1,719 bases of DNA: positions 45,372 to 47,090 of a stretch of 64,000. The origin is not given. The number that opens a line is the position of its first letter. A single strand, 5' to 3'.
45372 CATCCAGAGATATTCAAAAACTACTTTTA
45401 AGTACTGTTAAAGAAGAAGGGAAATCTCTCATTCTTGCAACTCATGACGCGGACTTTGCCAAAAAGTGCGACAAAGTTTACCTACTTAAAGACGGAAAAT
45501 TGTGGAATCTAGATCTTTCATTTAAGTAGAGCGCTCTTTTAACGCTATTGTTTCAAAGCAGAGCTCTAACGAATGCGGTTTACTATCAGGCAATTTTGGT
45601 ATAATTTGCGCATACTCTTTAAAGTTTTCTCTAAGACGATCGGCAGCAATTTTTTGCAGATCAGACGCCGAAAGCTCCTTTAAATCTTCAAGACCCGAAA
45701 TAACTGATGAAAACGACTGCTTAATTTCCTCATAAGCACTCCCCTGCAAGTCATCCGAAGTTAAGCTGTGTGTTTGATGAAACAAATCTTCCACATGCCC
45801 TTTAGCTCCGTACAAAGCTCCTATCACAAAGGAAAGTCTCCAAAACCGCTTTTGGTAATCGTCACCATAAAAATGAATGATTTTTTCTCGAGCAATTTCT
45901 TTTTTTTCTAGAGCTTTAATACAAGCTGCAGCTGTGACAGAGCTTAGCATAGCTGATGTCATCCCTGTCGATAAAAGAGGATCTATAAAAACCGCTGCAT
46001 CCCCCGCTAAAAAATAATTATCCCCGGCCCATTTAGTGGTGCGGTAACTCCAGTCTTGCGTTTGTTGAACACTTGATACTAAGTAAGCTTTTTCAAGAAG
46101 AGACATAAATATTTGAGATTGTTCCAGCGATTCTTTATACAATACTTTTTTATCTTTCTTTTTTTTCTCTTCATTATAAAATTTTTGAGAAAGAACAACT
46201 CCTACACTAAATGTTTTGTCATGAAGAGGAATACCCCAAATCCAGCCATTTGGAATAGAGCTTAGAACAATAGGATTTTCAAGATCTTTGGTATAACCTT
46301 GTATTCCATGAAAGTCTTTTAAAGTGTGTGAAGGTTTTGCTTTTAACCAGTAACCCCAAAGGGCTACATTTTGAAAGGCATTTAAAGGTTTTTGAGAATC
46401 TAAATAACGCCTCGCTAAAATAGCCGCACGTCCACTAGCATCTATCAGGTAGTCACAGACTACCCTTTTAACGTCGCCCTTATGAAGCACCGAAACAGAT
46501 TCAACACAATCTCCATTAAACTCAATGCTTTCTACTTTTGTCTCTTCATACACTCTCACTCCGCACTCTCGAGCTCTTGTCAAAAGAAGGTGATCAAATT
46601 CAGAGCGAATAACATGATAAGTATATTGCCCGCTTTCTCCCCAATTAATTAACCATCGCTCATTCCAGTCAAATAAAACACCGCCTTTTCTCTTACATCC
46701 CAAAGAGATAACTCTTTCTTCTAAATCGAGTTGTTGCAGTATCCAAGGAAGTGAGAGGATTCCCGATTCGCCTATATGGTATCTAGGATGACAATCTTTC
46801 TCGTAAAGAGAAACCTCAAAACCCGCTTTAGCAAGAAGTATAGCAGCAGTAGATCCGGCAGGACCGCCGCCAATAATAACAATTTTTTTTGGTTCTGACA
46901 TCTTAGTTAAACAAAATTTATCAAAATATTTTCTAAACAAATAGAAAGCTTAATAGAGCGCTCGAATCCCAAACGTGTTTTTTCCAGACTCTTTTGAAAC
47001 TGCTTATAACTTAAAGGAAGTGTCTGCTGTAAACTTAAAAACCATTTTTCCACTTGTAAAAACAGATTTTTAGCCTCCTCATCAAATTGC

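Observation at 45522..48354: The holB operon carries two accessory enzymes: a flavin-dependent halogenase-family protein and a cyclase/kynurenine-formamidase-like protein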

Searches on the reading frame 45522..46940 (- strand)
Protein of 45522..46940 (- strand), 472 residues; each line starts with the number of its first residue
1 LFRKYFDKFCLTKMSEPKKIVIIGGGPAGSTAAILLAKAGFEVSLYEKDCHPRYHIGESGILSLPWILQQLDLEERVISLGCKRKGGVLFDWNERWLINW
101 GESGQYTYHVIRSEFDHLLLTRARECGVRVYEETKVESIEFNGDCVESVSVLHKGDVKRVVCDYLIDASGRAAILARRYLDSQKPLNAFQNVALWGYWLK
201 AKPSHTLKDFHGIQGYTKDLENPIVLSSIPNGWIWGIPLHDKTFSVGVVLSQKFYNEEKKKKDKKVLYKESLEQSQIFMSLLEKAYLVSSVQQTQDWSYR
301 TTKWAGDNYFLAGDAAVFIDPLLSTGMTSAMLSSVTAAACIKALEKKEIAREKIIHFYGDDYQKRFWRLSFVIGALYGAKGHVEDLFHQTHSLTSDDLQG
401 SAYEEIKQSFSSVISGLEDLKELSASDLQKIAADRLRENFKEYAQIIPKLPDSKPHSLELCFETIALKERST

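Call 3: search_protein_families(library=pfam, proteins=[window:45522-46940:-], max_evalue=0.01)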
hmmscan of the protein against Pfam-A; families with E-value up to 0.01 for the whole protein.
window:45522-46940:- (472 aa): 13 families
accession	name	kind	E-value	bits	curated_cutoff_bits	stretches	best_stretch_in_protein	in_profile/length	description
PF04820.20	Trp_halogenase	-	1.1e-29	104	21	2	105-380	150-389/458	Tryptophan halogenase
PF01494.25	FAD_binding_3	-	1.9e-24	87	22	1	20-367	4-343/349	FAD binding domain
PF01266.30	DAO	-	1.8e-10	41.4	27.9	1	19-52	1-34/353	FAD dependent oxidoreductase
PF12831.13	FAD_oxidored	-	3e-10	40.4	27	1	20-177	2-152/416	FAD dependent oxidoreductase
PF07992.20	Pyr_redox_2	-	7.2e-10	39.2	26.1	1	18-50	1-35/291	Pyridine nucleotide-disulphide oxidoreductase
PF13450.12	NAD_binding_8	-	5.8e-08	33.3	21.9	1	22-52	1-31/68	NAD(P)-binding Rossmann-like domain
PF03486.20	HI0933_like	-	3.5e-07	30.4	50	1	19-53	2-36/244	HI0933-like protein Rossmann domain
PF00890.30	FAD_binding_2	-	4.8e-06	26.4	20.4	1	20-49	2-31/414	FAD binding domain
PF00070.33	Pyr_redox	-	1.3e-05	26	22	0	19-48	1-30/82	Pyridine nucleotide-disulphide oxidoreductase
PF01134.28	GIDA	-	3.8e-05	23.4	22.1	1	19-48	1-30/391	Glucose inhibited division protein A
PF05834.18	Lycopene_cycl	-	0.00015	21.5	23.4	1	20-174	2-144/380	Lycopene cyclase protein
PF01946.23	Thi4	-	0.00093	18.9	26.2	1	13-50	14-51/235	Thi4 family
PF13738.12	Pyr_redox_3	-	0.0067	16.1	30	0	21-51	1-32/305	Pyridine nucleotide-disulphide oxidoreductase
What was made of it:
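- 45522..46901 (-): Flavin-dependent halogenase-family gene (459 aa from ATG 46901; deposited as MCH9633836.1 under the misleading name 'Kynurenine 3-monooxygenase'). Pfam Trp_halogenase 104 bits and FAD_binding_3 87 bits (call 3).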

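Call 4: search_protein_families(library=ncbifam, proteins=[window:45522-46940:-], max_evalue=0.01)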
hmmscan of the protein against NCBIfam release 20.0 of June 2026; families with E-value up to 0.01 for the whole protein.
window:45522-46940:- (472 aa): 98 families (the best 25 are shown)
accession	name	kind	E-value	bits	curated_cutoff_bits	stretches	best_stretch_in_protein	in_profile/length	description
NF033113.0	halo_ClmS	equivalog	1.6e-66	225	900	1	18-376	3-356/570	chloramphenicol-biosynthetic FADH2-dependent halogenase CmlS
NF049967.1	QhpG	equivalog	4e-50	171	240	1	20-396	1-342/423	flavin-dependent monooxygenase QhpG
TIGR02032.1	GG-red-SF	subfamily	1.2e-35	123.6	158.8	1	20-340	3-296/297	geranylgeranyl reductase family protein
NF038171.1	maturase_LodB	equivalog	5.1e-30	104.8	400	1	20-368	2-336/361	lysine-epsilon-oxidase maturase LodB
NF038174.1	maturase_GoxB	equivalog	7.1e-21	74.6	400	1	19-347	2-316/358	glycine oxidase maturase GoxB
NF041080.1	DGGGPL_reductase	equivalog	3.6e-17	62.4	580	1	20-354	4-325/447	digeranylgeranylglycerophospholipid reductase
NF045655.1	MkRedMenJ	equivalog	3.8e-13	49.1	700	1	17-359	4-333/406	menaquinone reductase MenJ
TIGR02023.1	BchP-ChlP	subfamily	1.2e-11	44.3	343.3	1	19-176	2-158/388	geranylgeranyl diphosphate reductase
NF005313.0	PRK06847.1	subfamily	1.5e-11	43.9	372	1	14-173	1-163/375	hypothetical protein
NF041160.1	DGGPL_Thplmales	equivalog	3.6e-11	42.6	780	1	20-361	6-330/396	digeranylgeranylglycerophospholipid reductase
NF004829.0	PRK06183.1-3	subfamily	1.3e-10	40.7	390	1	16-183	7-184/520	bifunctional 3-(3-hydroxy-phenyl)propionate/3-hydroxycinnamic acid hydroxylase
NF006091.0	PRK08243.1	subfamily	3.5e-10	39.2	351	1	19-174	4-164/393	4-hydroxybenzoate 3-monooxygenase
NF004833.1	PRK06185.1-1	subfamily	4.5e-10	38.8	488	1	19-354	4-329/403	FAD-dependent oxidoreductase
NF041385.1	Dggglyphlred_Halo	equivalog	6.4e-10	38.1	700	1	14-345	1-318/405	digeranylgeranylglycerophospholipid reductase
NF005720.0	PRK07538.1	subfamily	9.9e-10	37.9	400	1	18-210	3-203/418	hypothetical protein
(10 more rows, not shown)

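Call 5: find_encoding_contigs(protein=window:45522-46940:-, flank=10000, max_places=6)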
Protein window:45522-46940:- (472 aa): no gene with exactly this product is on record in the collection.
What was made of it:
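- Checked: The exact look-up with the 472-aa form found nothing (call 5).
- Tried and rejected: Exact look-up of the 472-aa ORF found nothing (call 5).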

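Call 6: search_solved_structures(query=window:45522-46940:-, max_evalue=0.001, show_alignments=3)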
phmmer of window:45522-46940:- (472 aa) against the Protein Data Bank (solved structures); distinct sequences matched with E-value up to 0.001: 55.
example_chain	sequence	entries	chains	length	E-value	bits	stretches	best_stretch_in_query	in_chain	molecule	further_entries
8gu0_A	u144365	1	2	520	1.5e-49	172.2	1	19-355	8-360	Non-heme halogenase radH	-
8zop_A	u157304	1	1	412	3.1e-49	171.2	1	17-366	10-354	Halogenase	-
3i3l_A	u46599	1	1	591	3.8e-49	170.9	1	18-378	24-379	Alkylhalidase CmlS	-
5buk_A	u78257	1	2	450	2.1e-37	132.2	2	100-345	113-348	FADH2-dependent halogenase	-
5dbj_E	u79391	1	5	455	7.6e-34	120.4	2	101-359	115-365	FADH2-dependent halogenase PltA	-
3e1t_A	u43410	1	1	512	4.4e-31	111.3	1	18-396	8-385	Halogenase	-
7fco_A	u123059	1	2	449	1.6e-30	109.5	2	104-353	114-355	ChlB4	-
5bul_A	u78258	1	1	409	1.2e-27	100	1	20-342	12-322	flavin-dependent halogenase triple mutant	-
5bva_A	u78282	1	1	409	3.1e-27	98.6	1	20-342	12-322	flavin-dependent halogenase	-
3nix_A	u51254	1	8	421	3.7e-25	91.8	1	17-353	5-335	Flavoprotein/dehydrogenase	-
6bzt_A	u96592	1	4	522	7.1e-13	51.3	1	19-339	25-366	Halogenase PltM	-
6bza_A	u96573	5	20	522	9.3e-13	50.9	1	19-339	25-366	Halogenase PltM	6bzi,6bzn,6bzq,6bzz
7xgb_A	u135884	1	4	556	1.6e-12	50.1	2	109-354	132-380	Tetracycline 7-halogenase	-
7v0b_A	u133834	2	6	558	1.7e-12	50.1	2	109-354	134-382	Tetracycline 7-halogenase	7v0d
3oz2_A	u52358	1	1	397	1.3e-08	37.2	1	19-171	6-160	Digeranylgeranylglycerophospholipid reductase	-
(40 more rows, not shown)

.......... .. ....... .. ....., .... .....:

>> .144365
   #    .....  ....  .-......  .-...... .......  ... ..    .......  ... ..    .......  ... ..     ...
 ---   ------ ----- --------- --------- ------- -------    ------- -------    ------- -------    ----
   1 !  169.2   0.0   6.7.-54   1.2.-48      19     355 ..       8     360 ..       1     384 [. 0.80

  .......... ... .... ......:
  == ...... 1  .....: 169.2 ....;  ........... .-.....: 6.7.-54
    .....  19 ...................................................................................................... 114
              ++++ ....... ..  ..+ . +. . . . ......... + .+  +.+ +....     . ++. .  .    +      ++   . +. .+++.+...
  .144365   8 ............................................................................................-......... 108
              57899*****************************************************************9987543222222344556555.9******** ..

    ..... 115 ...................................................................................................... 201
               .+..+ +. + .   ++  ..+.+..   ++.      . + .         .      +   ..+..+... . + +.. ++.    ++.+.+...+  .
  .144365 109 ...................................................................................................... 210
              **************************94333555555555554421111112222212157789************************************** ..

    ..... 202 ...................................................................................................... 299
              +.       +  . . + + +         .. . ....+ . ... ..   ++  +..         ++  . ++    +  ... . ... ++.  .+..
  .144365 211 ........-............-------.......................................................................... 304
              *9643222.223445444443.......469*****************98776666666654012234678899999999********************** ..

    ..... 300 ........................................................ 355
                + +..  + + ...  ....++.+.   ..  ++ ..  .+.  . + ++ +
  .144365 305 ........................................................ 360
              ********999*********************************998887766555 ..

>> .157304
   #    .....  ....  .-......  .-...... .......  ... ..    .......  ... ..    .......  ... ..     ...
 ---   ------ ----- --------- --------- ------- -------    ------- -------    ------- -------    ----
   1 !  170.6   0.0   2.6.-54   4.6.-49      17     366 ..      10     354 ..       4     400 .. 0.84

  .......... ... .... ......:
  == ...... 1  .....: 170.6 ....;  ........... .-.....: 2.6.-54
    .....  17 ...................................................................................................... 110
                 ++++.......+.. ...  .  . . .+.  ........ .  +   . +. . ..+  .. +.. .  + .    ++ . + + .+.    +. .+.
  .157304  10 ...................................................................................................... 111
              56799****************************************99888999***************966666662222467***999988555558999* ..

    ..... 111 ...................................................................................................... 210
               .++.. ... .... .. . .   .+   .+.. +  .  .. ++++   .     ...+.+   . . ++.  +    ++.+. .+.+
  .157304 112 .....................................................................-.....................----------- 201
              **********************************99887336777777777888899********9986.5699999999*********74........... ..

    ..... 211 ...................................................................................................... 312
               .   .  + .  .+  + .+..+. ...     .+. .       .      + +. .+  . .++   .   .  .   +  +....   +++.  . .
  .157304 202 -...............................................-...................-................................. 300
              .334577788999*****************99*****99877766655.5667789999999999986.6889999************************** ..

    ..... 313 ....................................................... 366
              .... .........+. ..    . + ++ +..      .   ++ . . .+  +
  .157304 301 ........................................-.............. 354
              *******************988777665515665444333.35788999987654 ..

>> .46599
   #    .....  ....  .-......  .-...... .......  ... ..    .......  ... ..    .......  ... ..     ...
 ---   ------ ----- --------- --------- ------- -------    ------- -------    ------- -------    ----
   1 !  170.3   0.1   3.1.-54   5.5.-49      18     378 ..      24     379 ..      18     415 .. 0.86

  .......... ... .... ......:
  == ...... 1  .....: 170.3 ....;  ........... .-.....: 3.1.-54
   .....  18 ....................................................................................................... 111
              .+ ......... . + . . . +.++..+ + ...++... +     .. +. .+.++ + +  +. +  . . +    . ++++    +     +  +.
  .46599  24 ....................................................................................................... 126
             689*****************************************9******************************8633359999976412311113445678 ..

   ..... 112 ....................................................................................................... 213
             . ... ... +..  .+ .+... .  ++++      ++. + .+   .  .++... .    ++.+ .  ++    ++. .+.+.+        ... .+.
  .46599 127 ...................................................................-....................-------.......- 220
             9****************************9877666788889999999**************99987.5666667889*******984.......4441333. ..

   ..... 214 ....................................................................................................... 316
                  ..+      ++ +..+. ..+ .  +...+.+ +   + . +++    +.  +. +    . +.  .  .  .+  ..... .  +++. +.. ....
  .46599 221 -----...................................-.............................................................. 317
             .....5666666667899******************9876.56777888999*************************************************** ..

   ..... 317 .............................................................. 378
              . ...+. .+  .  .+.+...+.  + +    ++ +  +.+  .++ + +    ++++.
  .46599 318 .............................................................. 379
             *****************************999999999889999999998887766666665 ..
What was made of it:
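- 45522..46901 (-): Best PDB sequence hits are RadH, FasV and CmlS at E about 1e-49 (call 6).
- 46686..46688 (-): Codon of Lys72, the equivalent of the catalytic Lys of PrnA (K79), RadH (K74) and CmlS (K71). Alignments to RadH and CmlS in call 6, with chain numbering counted from them.
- On Flavin-dependent halogenases (FDH; PF04820): K72 aligns with RadH K74 and CmlS K71 (call 6).
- PDB sequence hits RadH, FasV and CmlS score about 1e-49 (call 6).
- Tried and rejected: The KMO reading implied by the deposited name was considered and rejected (call 6).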
